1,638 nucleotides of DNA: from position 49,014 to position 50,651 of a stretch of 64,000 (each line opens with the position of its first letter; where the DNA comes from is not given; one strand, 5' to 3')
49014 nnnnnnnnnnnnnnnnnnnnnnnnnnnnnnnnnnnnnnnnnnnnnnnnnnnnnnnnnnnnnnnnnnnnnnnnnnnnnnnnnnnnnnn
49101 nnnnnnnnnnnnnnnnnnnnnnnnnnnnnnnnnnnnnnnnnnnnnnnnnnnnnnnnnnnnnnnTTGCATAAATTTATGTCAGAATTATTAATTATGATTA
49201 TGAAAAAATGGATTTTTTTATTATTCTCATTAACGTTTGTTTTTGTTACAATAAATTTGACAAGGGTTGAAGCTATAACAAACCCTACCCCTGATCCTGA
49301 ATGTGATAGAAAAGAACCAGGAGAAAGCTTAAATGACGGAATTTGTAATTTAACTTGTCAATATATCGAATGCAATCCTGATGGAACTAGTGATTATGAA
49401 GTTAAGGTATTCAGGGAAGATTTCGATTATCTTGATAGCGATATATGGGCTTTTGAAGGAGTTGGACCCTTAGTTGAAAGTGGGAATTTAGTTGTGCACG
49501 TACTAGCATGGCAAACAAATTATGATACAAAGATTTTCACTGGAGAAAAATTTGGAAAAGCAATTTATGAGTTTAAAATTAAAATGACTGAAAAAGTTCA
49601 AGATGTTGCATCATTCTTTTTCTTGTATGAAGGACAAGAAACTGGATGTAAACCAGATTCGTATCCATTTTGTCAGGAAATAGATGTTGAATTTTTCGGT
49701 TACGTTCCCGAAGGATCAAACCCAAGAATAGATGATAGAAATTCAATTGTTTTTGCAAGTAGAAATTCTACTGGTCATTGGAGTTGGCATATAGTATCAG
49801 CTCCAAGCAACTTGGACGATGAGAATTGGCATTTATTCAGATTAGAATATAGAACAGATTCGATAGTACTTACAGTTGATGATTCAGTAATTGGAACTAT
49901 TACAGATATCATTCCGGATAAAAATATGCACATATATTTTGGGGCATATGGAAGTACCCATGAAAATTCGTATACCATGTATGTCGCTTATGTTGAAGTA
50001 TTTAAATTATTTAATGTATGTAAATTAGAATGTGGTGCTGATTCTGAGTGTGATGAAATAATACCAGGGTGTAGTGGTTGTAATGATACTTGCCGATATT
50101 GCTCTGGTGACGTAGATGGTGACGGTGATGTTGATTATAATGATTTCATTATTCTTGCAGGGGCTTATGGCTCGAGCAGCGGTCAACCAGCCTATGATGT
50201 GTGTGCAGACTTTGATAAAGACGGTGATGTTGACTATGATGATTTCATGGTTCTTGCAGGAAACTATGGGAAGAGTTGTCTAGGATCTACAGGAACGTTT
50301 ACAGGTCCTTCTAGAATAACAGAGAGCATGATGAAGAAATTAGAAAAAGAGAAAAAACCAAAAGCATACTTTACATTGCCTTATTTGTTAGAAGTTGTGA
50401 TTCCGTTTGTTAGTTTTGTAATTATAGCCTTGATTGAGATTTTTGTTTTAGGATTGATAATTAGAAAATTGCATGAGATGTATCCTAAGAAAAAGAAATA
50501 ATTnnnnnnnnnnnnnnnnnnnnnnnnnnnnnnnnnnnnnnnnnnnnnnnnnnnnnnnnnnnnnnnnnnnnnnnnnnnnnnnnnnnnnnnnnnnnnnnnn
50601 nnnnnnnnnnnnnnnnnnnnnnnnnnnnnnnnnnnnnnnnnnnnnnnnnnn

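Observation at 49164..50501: GH16 beta-glucanase with dockerin repeats and a C-terminal membrane anchor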

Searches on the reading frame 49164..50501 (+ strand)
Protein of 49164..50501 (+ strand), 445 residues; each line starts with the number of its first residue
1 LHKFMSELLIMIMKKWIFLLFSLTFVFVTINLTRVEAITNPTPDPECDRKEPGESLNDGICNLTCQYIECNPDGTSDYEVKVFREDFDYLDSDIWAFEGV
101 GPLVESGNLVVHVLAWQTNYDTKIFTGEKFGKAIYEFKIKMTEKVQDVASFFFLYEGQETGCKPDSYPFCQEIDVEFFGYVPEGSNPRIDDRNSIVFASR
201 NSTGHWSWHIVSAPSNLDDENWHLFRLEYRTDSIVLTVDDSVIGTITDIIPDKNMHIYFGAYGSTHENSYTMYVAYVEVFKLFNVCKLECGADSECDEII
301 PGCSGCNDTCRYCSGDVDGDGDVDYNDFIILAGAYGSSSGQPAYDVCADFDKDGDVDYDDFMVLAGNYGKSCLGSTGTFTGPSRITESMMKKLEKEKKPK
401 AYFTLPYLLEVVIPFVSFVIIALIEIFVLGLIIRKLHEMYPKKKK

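Call 3: search_protein_families(library=pfam, proteins=[window:49164-50501:+], max_evalue=1)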
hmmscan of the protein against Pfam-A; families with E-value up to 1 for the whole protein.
window:49164-50501:+ (445 aa): 7 families
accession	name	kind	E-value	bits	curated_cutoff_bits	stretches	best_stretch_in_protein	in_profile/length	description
PF00722.28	Glyco_hydro_16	-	4.9e-05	23.3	22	1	128-270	38-166/175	Glycosyl hydrolases family 16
PF00404.24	Dockerin_1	-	0.00035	21.1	22.9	1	315-364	2-52/57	Dockerin type I domain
PF13499.12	EF-hand_7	-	0.0043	17.8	30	1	316-362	12-63/67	EF-hand domain pair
PF02210.31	Laminin_G_2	-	0.006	17.5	22.9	1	210-262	43-99/126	Laminin G domain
PF00036.39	EF-hand_1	-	0.011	15.7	25.4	1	348-363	9-24/29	EF hand domain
PF18483.9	Lectin_L-type_dom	-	0.024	14.9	78.3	1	214-269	146-206/215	Legume lectin beta-barrel domain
PF00054.30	Laminin_G_1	-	0.026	15.2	24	1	205-243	38-76/131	Laminin G domain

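Call 4: search_protein_families(library=ncbifam, proteins=[window:49164-50501:+], max_evalue=1)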
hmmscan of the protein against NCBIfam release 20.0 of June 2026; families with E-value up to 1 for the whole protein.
window:49164-50501:+ (445 aa): 2 families
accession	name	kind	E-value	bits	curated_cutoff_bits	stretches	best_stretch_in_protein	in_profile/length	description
NF047856.1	BGlucanaseBglS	equivalog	0.0023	17.5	300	1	125-179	88-135/237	beta-glucanase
NF041540.1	dockerin_GC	domain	0.24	11.8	29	1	313-372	1-67/67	GC-type dockerin domain-anchored protein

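Call 5: search_solved_structures(query=window:49164-50501:+, max_evalue=1, show_alignments=3)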
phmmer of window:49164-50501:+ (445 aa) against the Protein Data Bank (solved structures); distinct sequences matched with E-value up to 1: 117 (the best 60 are shown).
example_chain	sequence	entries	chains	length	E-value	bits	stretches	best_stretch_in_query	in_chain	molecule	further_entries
2y3n_B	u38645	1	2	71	6.4e-08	35.2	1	314-372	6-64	CELLULOSOMAL FAMILY-48 PROCESSIVE GLYCOSIDE HYDROLASE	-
4wi0_B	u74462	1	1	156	0.00099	21.4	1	318-371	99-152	Cellulosomal scaffoldin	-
4u3s_B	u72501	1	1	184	0.0012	21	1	318-370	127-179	Cellulosomal scaffoldin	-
5lxv_B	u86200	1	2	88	0.014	17.6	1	314-362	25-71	Carbohydrate-binding protein WP_009985128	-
3wfn_B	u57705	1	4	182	0.015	17.5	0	314-343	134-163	Calmodulin, Sodium channel protein type 8 subunit alpha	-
4e50_A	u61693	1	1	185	0.016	17.4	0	314-343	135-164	Calmodulin, Linker, IQ motif of Neurogranin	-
2f2o_A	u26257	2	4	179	0.021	17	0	314-343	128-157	Calmodulin fused with calmodulin-binding domain of calcineurin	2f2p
4e53_A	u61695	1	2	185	0.024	16.8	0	314-343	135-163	Calmodulin, Linker, IQ motif of Neuromodulin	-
6tz6_B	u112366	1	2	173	0.024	16.8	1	311-370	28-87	Calcineurin subunit B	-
8x39_A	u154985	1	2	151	0.028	16.6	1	306-363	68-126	Serine protease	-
8x3a_A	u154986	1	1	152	0.028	16.6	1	306-363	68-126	Serine protease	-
8b6q_A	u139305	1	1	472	0.03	16.5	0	315-338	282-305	Haloalkane dehalogenase,Calmodulin-1,Haloalkane dehalogenase,Calmodulin-1,M13 peptide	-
1ahr_A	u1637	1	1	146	0.055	15.6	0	315-355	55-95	CALMODULIN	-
1d2s_A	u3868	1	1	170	0.062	15.4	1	204-256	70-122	SEX HORMONE-BINDING GLOBULIN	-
9ocw_A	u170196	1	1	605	0.063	15.4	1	314-344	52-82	Calmodulin-1,Eukaryotic elongation factor 2 kinase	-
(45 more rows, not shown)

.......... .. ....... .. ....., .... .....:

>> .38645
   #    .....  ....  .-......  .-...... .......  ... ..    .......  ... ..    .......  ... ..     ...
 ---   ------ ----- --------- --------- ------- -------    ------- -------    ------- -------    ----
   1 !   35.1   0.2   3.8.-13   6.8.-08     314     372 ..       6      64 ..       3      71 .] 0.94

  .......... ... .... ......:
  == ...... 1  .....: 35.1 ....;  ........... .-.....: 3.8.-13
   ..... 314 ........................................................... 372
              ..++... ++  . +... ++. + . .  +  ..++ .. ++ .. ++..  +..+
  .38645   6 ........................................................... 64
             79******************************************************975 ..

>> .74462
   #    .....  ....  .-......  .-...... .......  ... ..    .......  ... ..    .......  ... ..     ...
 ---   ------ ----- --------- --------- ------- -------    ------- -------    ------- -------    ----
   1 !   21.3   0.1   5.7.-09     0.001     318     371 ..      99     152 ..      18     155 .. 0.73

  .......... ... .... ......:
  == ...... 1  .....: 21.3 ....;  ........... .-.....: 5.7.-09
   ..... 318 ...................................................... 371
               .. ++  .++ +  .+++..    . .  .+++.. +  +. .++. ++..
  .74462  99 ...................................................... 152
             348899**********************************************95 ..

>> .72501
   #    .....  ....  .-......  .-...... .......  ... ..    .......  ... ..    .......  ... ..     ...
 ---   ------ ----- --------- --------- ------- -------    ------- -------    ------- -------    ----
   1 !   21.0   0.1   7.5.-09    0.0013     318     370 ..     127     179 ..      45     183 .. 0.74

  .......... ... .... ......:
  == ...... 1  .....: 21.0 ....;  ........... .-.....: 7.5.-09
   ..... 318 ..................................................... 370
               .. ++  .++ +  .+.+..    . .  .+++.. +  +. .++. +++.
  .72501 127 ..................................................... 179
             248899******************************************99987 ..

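Call 6: find_homologous_proteins(query=window:49164-50501:+)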
Query window:49164-50501:+ (445 aa): 61 proteins with E <= 0.001 among 4871 candidates.
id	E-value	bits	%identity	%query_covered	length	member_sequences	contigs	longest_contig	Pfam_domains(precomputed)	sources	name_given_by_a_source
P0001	0.0e+0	1035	100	99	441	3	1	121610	-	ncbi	-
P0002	6.9e-56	208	74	31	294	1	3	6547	PF08534.17,PF13905.13,PF00578.28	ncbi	-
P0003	9.6e-20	89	84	13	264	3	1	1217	PF00963.25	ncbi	-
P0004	1.2e-18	85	72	11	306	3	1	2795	PF05048.20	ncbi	-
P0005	1.6e-18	85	86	10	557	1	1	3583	-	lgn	-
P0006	1.9e-18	85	71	12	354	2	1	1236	PF18998.7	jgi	jgi:hypothetical protein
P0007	9.9e-18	82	80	10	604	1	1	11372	PF04015.18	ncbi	-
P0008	1.1e-17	82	60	17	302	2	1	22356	-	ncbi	-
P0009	1.9e-17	82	80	10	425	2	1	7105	PF00581.26,PF05048.20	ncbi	-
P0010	2.0e-17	81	76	13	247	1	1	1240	-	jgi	-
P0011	3.0e-17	81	78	11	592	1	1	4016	PF13229.13,PF07705.18,PF05048.20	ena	-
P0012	3.5e-17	81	73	13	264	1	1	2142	-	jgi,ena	-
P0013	4.7e-17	80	71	14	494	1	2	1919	PF13229.13,PF22842.4,PF05048.20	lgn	-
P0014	6.1e-17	80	75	11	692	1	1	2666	-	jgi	-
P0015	8.0e-17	79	77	11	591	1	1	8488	PF13229.13,PF07705.18,PF05048.20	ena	-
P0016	1.1e-16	79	71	10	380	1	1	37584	-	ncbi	-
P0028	2.8e-14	71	56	14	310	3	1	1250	PF00404.25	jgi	-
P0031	9.4e-13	66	71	13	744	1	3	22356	-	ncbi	-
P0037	1.0e-10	59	67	13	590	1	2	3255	PF13229.13,PF00404.25,PF07705.18,PF05048.20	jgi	-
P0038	1.3e-9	56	57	13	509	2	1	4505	PF00404.25,PF20773.6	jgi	jgi:hypothetical protein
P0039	2.8e-9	55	57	11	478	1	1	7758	PF13229.13,PF00404.25,PF05048.20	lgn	-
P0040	2.9e-9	55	67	13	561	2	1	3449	PF13229.13,PF00404.25,PF07705.18,PF05048.20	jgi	-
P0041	5.4e-9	54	64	13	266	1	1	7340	PF00404.25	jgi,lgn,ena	-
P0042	1.0e-8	53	50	13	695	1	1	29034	PF00404.25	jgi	jgi:hypothetical protein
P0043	2.1e-8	52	52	12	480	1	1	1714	PF13229.13,PF00404.25,PF05048.20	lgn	-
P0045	1.2e-7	49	49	12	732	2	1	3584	PF00404.25,PF20773.6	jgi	-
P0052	1.6e-6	45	47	23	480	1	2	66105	-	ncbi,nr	ncbi:MAG: hypothetical protein GTN36_03755 [Candidatus Aenigmarchaeota archaeon]|nr:hypothetical pro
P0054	1.0e-5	43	43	11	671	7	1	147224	PF21348.4,PF00404.25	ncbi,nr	ncbi:MAG: hypothetical protein KatS3mg104_1770 [Phycisphaerae bacterium]|nr:MAG: hypothetical protei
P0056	1.1e-5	43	42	11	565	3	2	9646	PF00404.25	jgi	-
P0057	4.6e-5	41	40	16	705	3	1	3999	PF00404.25,PF18998.7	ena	-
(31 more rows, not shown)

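Call 12: list_cluster_members(proteins=[P0001, P0002, P0003])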
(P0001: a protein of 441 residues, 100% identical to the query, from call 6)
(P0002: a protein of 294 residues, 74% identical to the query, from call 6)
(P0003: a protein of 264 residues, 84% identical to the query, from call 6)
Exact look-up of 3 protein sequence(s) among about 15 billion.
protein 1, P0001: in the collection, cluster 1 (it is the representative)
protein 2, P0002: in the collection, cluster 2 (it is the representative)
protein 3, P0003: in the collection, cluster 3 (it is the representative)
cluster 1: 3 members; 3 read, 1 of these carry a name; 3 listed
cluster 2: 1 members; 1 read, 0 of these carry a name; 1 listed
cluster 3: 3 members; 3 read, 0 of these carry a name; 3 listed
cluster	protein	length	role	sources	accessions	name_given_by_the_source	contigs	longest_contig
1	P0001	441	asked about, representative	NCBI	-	-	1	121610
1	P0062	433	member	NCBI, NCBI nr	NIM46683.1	MAG: family 16 glycosylhydrolase [Candidatus Aenigmarchaeota archaeon] | family 16 glycosylhydrolase [Candidatus Aenigmarchaeota archaeon]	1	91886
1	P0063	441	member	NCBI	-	-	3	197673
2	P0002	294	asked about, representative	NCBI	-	-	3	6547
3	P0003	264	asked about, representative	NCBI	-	-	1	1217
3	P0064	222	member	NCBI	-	-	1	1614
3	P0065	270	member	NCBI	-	-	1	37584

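Call 16: find_encoding_contigs(protein=P0001, flank=10000, max_places=4)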
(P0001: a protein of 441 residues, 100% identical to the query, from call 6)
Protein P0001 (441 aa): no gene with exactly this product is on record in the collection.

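Call 17: find_encoding_contigs(protein=P0002, flank=10000, max_places=4)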
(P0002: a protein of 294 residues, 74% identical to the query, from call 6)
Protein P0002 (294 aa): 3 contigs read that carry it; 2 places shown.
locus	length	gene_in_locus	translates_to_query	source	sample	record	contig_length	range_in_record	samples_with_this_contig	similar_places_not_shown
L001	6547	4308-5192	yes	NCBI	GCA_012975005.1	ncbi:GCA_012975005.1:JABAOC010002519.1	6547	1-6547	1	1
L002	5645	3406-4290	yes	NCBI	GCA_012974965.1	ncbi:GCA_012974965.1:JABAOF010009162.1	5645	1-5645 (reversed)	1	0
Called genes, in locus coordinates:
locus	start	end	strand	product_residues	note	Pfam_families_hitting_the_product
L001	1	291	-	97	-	?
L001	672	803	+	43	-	PF01402:RHH_1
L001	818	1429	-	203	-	PF14321:DUF4382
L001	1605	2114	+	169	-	-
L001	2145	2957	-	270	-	PF04055:Radical_SAM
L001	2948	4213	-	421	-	PF04894:Nre_N, PF04895:Nre_C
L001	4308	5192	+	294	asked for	PF00578:AhpC-TSA, PF08534:Redoxin, PF13905:Thioredoxin_8 (weak)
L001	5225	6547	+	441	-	?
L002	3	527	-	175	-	?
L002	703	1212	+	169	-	-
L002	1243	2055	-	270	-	PF04055:Radical_SAM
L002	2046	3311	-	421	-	PF04894:Nre_N, PF04895:Nre_C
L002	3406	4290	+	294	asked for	PF00578:AhpC-TSA, PF08534:Redoxin, PF13905:Thioredoxin_8 (weak)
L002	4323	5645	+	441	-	?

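Call 18: find_encoding_contigs(protein=P0016, flank=10000, max_places=3)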
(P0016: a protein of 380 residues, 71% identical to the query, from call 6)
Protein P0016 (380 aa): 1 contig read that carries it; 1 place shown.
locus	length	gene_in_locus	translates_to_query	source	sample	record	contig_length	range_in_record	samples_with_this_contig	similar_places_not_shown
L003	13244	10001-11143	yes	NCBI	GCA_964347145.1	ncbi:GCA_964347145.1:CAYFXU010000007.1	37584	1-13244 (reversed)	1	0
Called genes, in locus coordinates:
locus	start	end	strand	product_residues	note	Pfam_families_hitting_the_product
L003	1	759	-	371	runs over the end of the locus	PF02653:BPD_transp_2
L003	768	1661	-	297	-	PF02653:BPD_transp_2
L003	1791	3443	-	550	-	PF13458:Peripla_BP_6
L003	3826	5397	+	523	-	PF05048:NosD, PF13229:Beta_helix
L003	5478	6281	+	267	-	PF00142:Fer4_NifH (weak), PF01656:CbiA, PF02374:ArsA_ATPase, PF06564:CBP_BcsQ (weak), PF07015:VirC1 (weak), PF10609:ParA (weak), PF13614:AAA_31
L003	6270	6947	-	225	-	-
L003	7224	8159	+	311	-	-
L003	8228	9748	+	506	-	PF07494:Reg_prop (faint), PF07705:CARDB, PF00404:Dockerin_1 (weak)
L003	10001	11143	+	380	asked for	-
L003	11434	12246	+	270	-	-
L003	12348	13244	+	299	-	?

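Call 21: search_protein_families(library=pfam, proteins=[P0002], max_evalue=0.01)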
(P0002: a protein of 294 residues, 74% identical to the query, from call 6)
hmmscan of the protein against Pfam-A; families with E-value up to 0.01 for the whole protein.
P0002 (294 aa): 5 families
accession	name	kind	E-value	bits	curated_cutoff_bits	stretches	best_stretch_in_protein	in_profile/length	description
PF00578.27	AhpC-TSA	-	1.5e-15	57.7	26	1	24-135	2-119/124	AhpC/TSA family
PF08534.16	Redoxin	-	3.1e-09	37.2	26.6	1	26-142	5-133/148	Redoxin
PF13905.12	Thioredoxin_8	-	2.3e-08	34.7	27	1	48-135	2-92/94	Thioredoxin-like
PF02630.20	SCO1-SenC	-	0.00054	20.4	22.8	1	28-101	2-82/134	SCO1/SenC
PF00085.26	Thioredoxin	-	0.002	18.5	23.5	0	48-89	19-60/103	Thioredoxin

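Call 23: find_encoding_contigs(protein=window:49200-50501:+, flank=10000, max_places=4)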
Protein window:49200-50501:+ (433 aa): no gene with exactly this product is on record in the collection.

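Call 24: predict_structure(protein=window:49164-50501:+)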
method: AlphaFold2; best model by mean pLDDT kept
length: 445 residues; sequences in the alignment: 1
mean_pLDDT: 41.0   pTM: 0.27
mean pLDDT of the five models: 41.0, 37.5, 35.2, 35.1, 34.4
residues with pLDDT >= 90: 1; 70-90: 55; 50-70: 17; < 50: 372
segments of 3 or more residues with pLDDT < 50: 35-403
pLDDT, mean of each block of 10 residues (from residue 1): 79 81 74 47 36 31 29 36 37 39 39 40 32 36 39 38 32 31 31 36 34 32 34 34 34 34 32 32 29 37 33 34 35 30 32 32 30 28 30 36 52 75 86 86 56
secondary structure, 60 per line:
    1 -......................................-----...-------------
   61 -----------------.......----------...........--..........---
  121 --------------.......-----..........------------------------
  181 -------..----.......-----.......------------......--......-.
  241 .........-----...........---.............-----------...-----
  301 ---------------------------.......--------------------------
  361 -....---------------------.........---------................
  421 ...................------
elements in order: H2-39 E78-84 E95-105 E108-117 E135-141 E147-156 E194-200 E206-212 E225-230 E233-238 H240-249 E255-265 E269-281 E328-334 E362-365 H387-395 H405-439
